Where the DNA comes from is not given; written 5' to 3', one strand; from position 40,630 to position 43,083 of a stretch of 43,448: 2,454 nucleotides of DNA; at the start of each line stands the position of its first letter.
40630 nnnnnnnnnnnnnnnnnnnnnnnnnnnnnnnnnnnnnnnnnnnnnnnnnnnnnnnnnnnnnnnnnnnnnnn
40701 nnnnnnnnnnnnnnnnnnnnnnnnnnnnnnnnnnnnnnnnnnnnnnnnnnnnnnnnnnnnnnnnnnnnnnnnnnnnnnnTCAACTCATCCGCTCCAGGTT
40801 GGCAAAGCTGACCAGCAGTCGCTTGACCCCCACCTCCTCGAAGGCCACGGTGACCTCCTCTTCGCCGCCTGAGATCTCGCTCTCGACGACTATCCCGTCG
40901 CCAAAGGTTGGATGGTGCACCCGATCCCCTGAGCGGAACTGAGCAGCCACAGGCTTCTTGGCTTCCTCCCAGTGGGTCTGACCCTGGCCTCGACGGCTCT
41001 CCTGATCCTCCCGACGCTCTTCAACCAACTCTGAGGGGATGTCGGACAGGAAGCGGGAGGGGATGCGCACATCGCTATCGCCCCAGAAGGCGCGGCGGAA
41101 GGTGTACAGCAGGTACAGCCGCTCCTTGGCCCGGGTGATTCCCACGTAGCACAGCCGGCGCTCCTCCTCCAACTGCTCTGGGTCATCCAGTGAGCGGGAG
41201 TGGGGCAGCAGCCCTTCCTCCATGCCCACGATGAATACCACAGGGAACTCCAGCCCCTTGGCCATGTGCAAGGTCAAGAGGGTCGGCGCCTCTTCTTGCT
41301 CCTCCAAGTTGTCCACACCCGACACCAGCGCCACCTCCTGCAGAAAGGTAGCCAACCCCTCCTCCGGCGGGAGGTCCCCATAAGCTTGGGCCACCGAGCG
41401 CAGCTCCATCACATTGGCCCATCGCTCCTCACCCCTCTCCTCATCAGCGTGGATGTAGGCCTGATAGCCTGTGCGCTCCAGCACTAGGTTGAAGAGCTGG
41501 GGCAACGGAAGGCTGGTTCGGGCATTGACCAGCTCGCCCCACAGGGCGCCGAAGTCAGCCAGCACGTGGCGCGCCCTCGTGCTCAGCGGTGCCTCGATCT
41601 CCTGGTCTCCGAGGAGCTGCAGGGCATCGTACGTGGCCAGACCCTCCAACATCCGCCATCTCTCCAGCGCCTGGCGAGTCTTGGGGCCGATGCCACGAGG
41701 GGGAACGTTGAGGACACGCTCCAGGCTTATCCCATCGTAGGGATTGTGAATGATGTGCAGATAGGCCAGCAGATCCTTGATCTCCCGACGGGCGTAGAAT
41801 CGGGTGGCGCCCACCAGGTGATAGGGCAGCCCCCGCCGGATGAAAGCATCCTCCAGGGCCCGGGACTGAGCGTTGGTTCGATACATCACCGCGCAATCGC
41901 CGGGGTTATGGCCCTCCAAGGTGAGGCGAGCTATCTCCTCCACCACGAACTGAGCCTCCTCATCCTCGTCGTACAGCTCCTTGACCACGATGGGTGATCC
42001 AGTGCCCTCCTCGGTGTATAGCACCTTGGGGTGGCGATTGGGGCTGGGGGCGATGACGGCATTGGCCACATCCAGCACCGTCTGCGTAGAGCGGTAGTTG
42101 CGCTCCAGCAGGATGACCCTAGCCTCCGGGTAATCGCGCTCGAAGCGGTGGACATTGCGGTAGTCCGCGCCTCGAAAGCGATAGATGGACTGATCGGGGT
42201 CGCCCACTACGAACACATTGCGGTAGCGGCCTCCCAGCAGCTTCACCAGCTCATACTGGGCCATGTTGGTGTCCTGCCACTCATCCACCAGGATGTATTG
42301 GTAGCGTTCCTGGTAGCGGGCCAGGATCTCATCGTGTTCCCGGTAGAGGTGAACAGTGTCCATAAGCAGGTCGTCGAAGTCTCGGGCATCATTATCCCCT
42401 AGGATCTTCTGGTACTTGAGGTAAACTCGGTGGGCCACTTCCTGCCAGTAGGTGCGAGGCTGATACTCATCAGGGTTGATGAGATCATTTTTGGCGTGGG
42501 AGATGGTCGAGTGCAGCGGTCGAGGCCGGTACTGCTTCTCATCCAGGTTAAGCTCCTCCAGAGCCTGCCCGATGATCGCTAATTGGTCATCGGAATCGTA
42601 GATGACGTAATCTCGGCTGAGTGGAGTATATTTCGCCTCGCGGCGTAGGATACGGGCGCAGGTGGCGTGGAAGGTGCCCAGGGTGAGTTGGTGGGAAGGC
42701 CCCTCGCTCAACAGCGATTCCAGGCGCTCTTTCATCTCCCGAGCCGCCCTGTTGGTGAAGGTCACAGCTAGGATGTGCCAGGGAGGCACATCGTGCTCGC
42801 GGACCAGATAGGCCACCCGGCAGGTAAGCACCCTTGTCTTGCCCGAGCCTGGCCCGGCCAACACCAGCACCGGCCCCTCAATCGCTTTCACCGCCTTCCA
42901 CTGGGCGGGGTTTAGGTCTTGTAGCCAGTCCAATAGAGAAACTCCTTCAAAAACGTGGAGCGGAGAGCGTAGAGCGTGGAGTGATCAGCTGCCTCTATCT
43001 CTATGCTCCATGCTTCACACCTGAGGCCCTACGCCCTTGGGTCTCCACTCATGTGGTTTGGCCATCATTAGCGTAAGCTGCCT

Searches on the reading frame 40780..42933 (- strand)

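Call 57: search_protein_families(library=pfam, proteins=[window:40780-42933:-], max_evalue=0.00001)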
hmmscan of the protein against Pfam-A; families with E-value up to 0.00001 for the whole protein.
window:40780-42933:- (717 aa): 7 families
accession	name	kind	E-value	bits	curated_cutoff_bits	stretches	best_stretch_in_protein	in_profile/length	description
PF00580.27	UvrD-helicase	-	5.2e-86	289.1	23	1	7-269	1-271/271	UvrD/REP helicase N-terminal domain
PF13361.12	UvrD_C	-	1.7e-71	241.9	25.6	2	274-426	1-153/350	UvrD-like helicase C-terminal domain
PF13245.12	AAA_19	-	6.7e-25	88.3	25.1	1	11-254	1-134/134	AAA domain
PF21196.3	PcrA_UvrD_tudor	-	1.8e-11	44.1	23.9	1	669-713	2-46/48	PcrA/UvrD tudor domain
PF13538.12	UvrD_C_2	-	2.1e-11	43.9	27.4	1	552-609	4-52/52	UvrD-like helicase C-terminal domain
PF01443.25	Viral_helicase1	-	4.3e-07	30.4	21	0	541-608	169-226/228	Viral superfamily 1 RNA helicase core domain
PF13604.12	AAA_30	-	5.9e-06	26.6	27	0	7-72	2-67/191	AAA domain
